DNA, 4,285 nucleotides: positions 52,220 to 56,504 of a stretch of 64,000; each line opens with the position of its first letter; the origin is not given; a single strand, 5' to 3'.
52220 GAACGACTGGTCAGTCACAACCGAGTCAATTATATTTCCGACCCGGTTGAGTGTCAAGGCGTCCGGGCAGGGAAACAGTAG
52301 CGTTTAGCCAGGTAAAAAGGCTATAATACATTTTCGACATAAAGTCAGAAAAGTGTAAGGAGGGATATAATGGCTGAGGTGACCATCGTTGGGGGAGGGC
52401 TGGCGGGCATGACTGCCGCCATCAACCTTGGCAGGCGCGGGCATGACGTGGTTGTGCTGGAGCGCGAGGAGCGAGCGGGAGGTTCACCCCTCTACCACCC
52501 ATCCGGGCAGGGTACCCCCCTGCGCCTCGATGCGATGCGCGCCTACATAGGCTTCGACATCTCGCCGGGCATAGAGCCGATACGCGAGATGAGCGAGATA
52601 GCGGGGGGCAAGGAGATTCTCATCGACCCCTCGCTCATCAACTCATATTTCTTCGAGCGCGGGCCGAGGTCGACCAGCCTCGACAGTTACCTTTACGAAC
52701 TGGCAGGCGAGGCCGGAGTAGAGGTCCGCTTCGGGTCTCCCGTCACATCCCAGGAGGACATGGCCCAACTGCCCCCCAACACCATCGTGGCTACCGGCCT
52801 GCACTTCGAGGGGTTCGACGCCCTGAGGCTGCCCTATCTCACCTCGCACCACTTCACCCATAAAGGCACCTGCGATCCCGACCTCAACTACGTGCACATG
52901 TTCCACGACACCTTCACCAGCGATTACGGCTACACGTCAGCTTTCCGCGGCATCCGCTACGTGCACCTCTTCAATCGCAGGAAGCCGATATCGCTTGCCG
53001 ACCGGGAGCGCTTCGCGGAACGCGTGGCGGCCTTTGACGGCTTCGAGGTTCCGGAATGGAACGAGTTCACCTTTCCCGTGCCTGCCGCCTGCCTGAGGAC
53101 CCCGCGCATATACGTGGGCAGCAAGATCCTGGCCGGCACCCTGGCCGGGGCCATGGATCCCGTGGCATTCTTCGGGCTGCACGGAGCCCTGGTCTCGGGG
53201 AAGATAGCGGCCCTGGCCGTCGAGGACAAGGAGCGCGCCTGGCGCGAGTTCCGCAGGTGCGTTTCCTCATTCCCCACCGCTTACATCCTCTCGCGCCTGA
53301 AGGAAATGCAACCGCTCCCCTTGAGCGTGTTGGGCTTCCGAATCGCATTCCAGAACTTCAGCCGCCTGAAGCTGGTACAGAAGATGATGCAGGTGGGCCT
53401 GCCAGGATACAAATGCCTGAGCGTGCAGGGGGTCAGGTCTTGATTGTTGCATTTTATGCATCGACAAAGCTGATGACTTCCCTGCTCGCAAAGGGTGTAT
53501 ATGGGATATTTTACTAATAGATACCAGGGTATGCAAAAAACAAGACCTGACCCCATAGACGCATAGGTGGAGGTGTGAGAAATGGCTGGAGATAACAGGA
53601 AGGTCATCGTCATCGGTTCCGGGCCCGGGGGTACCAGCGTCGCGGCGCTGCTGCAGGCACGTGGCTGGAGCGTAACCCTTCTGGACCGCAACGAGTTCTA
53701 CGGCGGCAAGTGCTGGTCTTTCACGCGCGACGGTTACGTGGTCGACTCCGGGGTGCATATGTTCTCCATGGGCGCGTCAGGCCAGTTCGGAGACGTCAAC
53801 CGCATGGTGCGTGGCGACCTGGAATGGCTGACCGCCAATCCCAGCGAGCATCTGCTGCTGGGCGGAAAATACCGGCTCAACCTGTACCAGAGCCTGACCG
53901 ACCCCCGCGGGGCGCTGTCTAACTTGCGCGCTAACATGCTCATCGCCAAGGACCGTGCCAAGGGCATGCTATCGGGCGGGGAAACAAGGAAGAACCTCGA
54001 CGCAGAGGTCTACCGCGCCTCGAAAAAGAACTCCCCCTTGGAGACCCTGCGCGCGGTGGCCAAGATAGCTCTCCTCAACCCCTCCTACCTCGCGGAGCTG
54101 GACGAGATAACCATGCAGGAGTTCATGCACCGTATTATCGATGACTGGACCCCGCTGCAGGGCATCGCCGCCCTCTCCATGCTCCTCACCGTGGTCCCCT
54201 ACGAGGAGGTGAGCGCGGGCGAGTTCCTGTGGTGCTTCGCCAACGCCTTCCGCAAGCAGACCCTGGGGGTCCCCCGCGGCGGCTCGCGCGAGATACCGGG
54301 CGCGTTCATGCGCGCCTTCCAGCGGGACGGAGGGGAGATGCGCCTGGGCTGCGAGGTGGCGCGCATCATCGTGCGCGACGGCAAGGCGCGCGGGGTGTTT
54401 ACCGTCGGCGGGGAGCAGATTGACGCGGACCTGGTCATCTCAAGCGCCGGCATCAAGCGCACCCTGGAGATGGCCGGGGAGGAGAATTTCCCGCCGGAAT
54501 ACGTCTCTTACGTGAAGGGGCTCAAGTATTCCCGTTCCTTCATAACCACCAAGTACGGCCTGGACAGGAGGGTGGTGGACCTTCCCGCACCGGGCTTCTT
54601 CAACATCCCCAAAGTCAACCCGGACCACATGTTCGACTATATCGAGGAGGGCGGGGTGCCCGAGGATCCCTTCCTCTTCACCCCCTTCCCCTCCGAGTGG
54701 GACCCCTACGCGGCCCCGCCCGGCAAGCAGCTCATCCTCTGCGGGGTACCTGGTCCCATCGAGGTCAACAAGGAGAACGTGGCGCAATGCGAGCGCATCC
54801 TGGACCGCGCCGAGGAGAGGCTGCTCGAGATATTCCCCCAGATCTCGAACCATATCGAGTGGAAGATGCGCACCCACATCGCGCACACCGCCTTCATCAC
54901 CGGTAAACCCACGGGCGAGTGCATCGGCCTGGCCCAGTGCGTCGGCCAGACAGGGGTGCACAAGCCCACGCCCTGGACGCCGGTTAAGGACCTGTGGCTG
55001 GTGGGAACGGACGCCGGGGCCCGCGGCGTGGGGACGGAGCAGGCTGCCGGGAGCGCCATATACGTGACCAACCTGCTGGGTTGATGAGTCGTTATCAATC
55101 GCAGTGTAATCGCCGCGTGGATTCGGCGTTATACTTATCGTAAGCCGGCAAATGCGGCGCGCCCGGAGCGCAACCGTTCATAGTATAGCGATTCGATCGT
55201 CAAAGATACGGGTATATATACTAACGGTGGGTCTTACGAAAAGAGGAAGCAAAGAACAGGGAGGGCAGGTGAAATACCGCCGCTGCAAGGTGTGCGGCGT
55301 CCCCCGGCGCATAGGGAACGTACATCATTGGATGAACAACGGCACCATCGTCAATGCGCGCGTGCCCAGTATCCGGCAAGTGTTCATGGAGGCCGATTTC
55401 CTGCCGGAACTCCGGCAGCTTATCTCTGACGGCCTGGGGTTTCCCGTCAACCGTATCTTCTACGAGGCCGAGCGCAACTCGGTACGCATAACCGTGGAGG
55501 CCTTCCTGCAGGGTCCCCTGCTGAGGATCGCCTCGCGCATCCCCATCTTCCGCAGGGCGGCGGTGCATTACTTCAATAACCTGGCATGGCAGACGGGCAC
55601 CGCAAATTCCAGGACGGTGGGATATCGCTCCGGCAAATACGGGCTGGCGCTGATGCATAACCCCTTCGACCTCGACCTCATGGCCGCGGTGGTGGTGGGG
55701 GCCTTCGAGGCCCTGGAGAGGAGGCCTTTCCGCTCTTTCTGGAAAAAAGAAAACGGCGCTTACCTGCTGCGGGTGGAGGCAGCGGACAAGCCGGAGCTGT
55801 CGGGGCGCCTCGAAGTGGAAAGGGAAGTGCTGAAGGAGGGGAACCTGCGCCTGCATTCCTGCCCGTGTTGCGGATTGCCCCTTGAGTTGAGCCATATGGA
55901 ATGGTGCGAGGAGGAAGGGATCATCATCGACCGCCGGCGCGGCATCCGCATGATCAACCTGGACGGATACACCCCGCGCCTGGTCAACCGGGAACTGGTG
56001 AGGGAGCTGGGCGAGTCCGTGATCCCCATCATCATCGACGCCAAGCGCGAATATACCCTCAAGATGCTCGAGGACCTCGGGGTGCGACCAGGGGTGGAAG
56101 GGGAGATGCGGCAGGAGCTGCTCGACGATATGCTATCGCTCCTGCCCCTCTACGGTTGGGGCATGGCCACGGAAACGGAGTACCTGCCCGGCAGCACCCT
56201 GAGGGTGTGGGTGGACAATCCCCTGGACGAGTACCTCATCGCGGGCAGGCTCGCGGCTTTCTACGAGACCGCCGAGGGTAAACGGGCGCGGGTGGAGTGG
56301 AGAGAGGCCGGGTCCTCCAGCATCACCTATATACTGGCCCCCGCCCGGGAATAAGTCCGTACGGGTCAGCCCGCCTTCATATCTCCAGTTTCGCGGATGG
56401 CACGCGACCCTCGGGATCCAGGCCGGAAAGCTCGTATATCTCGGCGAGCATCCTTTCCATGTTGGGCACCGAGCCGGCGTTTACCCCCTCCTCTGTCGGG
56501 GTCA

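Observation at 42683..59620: Unusual cluster of flavoenzymes: four paralogous GGR-like reductases with altered GDAAG motif, plus PPOX-like, CrtI-like, VAO-type and GlcD/GlcF-like genes, AOR, a SAM methyltransferase and an SCP2 carrier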

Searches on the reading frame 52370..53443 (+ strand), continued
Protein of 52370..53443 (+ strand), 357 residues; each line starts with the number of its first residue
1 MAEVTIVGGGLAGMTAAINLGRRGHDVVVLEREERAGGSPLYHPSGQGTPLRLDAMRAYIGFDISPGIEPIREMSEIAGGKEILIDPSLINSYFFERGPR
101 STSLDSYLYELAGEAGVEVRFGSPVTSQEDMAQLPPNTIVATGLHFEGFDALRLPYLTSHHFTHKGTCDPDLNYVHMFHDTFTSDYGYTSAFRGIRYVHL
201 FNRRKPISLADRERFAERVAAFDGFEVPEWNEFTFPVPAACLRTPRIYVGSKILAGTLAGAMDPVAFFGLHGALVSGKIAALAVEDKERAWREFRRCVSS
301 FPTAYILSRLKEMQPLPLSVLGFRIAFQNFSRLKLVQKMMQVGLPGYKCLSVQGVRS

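Call 81: find_encoding_contigs(protein=P0203, flank=8000, max_places=1)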
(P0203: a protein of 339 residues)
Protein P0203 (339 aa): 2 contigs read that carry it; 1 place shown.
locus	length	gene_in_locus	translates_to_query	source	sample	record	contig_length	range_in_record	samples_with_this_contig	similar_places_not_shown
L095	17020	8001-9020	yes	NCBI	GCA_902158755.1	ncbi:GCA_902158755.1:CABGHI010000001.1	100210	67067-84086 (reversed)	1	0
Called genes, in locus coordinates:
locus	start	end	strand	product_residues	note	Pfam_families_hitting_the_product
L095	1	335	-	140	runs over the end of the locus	PF01894:YjbQ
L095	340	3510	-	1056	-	PF00133:tRNA-synt_1, PF09334:tRNA-synt_1g, PF08264:Anticodon_1, PF19302:DUF5915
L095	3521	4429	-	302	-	PF00294:PfkB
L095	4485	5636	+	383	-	PF01494:FAD_binding_3, PF04820:Trp_halogenase (faint), PF07992:Pyr_redox_2 (weak)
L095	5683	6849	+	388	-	PF00890:FAD_binding_2 (faint), PF01266:DAO, PF01494:FAD_binding_3 (faint), PF05834:Lycopene_cycl, PF07992:Pyr_redox_2 (weak), PF12831:FAD_oxidored (weak), PF13450:NAD_binding_8 (weak), PF04820:Trp_halogenase (weak), +1 more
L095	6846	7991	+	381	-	PF00890:FAD_binding_2 (faint), PF01266:DAO (weak), PF01494:FAD_binding_3 (faint), PF03486:HI0933_like (faint), PF12831:FAD_oxidored (weak), PF13450:NAD_binding_8 (weak), PF04820:Trp_halogenase (weak), PF22578:GGR_cat (weak), +1 more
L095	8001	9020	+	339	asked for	PF01266:DAO (faint), PF07992:Pyr_redox_2 (weak), PF13450:NAD_binding_8, PF01593:Amino_oxidase (faint)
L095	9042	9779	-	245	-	PF02634:FdhD-NarQ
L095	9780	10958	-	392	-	PF00155:Aminotran_1_2 (faint), PF00266:Aminotran_5, PF01212:Beta_elim_lyase, PF01041:DegT_DnrJ_EryC1, PF01053:Cys_Met_Meta_PP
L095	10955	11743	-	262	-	PF02540:NAD_synthase (weak)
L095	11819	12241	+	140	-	PF03773:ArsP_1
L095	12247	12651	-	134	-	PF02310:B12-binding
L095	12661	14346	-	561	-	PF01642:MM_CoA_mutase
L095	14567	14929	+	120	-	PF01978:TrmB, PF08279:HTH_11 (weak), PF08280:HTH_Mga (weak), PF13412:HTH_24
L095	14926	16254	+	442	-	PF13506:Glyco_transf_21, PF13641:Glyco_tranf_2_3, PF00535:Glycos_transf_2, PF10111:Glyco_tranf_2_2 (faint), PF13632:Glyco_trans_2_3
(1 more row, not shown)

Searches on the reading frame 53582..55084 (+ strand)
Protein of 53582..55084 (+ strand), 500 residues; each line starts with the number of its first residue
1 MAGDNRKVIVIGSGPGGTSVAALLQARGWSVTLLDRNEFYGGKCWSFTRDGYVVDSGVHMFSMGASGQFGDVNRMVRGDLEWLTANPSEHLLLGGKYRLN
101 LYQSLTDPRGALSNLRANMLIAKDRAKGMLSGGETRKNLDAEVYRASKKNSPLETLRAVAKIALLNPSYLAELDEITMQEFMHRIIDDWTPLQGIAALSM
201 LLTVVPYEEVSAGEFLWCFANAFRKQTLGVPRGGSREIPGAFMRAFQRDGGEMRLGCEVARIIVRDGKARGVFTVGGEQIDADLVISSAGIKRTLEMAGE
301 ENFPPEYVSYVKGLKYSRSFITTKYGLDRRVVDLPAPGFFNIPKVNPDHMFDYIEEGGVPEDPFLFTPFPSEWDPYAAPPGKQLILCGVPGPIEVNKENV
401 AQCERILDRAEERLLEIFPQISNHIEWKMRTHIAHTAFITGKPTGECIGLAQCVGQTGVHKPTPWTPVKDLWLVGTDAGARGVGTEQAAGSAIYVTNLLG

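Call 3: search_protein_families(library=pfam, proteins=[window:53582-55084:+], max_evalue=0.01)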
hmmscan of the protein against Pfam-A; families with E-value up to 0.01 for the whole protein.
window:53582-55084:+ (500 aa): 10 families
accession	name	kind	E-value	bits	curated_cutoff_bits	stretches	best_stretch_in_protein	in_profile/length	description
PF01593.30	Amino_oxidase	-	7e-18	65.6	19.8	1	19-419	5-366/443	Flavin containing amine oxidoreductase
PF01266.30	DAO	-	1.5e-13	51.4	27.9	2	7-42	1-37/353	FAD dependent oxidoreductase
PF13450.12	NAD_binding_8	-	5.1e-12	46.3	21.9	1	10-75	1-64/68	NAD(P)-binding Rossmann-like domain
PF07992.20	Pyr_redox_2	-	3.4e-09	37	26.1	1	7-45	2-41/291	Pyridine nucleotide-disulphide oxidoreductase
PF01494.25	FAD_binding_3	-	0.00021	21.1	22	1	7-37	3-33/349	FAD binding domain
PF00996.24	GDI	-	0.00043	19.4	23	0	6-48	5-47/436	GDP dissociation inhibitor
PF03486.20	HI0933_like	-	0.00064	19.7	50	0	7-43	2-38/244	HI0933-like protein Rossmann domain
PF12831.13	FAD_oxidored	-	0.00098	18.9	27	1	8-44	2-38/416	FAD dependent oxidoreductase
PF01134.28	GIDA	-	0.0031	17.1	22.1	0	7-36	1-30/391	Glucose inhibited division protein A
PF00890.30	FAD_binding_2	-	0.0066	16.1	20.4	0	8-42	2-36/414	FAD binding domain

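Call 5: search_protein_families(library=ncbifam, proteins=[window:53582-55084:+], max_evalue=0.001)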
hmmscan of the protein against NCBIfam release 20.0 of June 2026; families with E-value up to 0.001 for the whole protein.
window:53582-55084:+ (500 aa): 35 families (the best 25 are shown)
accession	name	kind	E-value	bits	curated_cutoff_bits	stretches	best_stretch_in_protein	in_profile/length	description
TIGR02734.1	crtI_fam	subfamily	2.2e-26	92.6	238.1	1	8-493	1-482/504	phytoene desaturase family protein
NF058655.1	CrtID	equivalog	7.1e-24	84.5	640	2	231-476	215-459/478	bifunctional phytoene desaturase/3,4-desaturase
TIGR02730.1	carot_isom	equivalog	2e-19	69.8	586.9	2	227-491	220-480/493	carotenoid isomerase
TIGR02733.1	desat_CrtD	equivalog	8.6e-18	64.3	549.7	2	6-58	2-54/492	C-3',4' desaturase CrtD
NF045637.1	carotdesatCrtDProt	equivalog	1.7e-16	59.8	580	2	8-63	1-56/485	1-hydroxycarotenoid 3,4-desaturase CrtD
TIGR03467.1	HpnE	equivalog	3.7e-13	49.6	283.05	1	8-65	1-59/430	hydroxysqualene dehydroxylase HpnE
NF005560.0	PRK07233.1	equivalog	1.9e-11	43.5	252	2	223-331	186-290/435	hypothetical protein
NF042421.1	hydcarot_desat_CrtD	equivalog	2e-11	43.1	500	1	7-63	3-59/487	1-hydroxycarotenoid 3,4-desaturase CrtD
NF005547.0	PRK07208.1-3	equivalog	2.9e-11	42.8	380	1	4-96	3-94/465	hypothetical protein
NF045689.1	BCarotKetCrtO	equivalog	1.7e-09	36.8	1000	0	225-294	232-302/563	beta-carotene ketolase CrtO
NF005548.0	PRK07208.1-4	equivalog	3.3e-09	35.9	389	1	5-61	3-59/488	hypothetical protein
NF005545.0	PRK07208.1-1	equivalog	6.9e-07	28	451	1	6-61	8-64/504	hypothetical protein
TIGR03997.1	mycofact_OYE_2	equivalog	5.4e-06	25.1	793.15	1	2-44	376-418/645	mycofactocin system FadH/OYE family oxidoreductase 2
NF004829.0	PRK06183.1-3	subfamily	8.6e-06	24.8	390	1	5-38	8-41/520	bifunctional 3-(3-hydroxy-phenyl)propionate/3-hydroxycinnamic acid hydroxylase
TIGR02032.1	GG-red-SF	subfamily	9.7e-06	25.5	158.8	1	8-41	3-36/297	geranylgeranyl reductase family protein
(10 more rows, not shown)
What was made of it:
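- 53582..55084 (+): CrtI-family (amine-oxidase fold) flavoprotein (500 aa). TIGR02734 92.6 bits over the full length, below the 238-bit cutoff (call 5).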

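Call 61: search_solved_structures(query=window:53582-55084:+, max_evalue=0.00001)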
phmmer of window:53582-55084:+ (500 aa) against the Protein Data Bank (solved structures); distinct sequences matched with E-value up to 0.00001: 4.
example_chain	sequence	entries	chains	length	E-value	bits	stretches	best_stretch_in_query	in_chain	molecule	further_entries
3ka7_A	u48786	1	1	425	2.7e-16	63.1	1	201-300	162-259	Oxidoreductase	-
4rep_A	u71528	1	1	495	1.3e-12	51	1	7-63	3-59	Gamma-carotene desaturase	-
3nrn_A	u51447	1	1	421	1.7e-11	47.3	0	7-97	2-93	uncharacterized protein PF1083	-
4dgk_A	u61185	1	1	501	6.3e-08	35.5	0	8-61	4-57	Phytoene dehydrogenase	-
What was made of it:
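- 53582..55084 (+): Its nearest solved relatives are uncharacterised archaeal oxidoreductases (3ka7, 3nrn) and a CrtD-like desaturase (4rep) (call 61).
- Closest known: CrtI/CrtD/CrtISO phytoene-desaturase family. Same: The 500-aa protein aligns over the full length of TIGR02734 and has the amine-oxidase fold (calls 3, 5, 61).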

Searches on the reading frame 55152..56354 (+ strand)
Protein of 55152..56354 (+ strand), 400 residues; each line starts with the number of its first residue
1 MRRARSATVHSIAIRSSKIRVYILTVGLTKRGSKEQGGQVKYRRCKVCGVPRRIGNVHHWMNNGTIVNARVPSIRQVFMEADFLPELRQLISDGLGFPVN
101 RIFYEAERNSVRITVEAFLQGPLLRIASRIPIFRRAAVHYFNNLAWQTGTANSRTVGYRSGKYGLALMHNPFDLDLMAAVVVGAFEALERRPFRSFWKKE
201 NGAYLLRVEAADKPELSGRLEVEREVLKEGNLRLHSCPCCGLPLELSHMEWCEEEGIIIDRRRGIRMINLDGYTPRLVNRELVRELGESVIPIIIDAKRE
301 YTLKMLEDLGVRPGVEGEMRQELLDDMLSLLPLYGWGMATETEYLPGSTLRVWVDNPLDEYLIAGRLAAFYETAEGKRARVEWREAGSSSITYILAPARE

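Call 3: search_protein_families(library=pfam, proteins=[window:55152-56354:+], max_evalue=0.01)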
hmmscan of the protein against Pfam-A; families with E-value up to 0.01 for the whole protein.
window:55152-56354:+ (400 aa): 1 family
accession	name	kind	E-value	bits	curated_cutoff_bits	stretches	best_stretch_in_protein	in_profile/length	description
PF13824.12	zf-Mss51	-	0.0002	21.9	27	0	236-271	16-51/55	Zinc-finger of mitochondrial splicing suppressor 51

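Call 5: search_protein_families(library=ncbifam, proteins=[window:55152-56354:+], max_evalue=0.001)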
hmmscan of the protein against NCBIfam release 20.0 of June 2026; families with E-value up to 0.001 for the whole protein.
window:55152-56354:+ (400 aa): 0 families

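Call 38: search_protein_families(library=ncbifam, proteins=[window:55269-56354:+], max_evalue=0.00001)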
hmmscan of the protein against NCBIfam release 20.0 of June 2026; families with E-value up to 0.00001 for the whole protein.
window:55269-56354:+ (361 aa): 0 families
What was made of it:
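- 55269..56354 (+): Cys-rich protein of unknown function (361 aa), lineage-specific. No Pfam or NCBIfam family (calls 3, 38).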
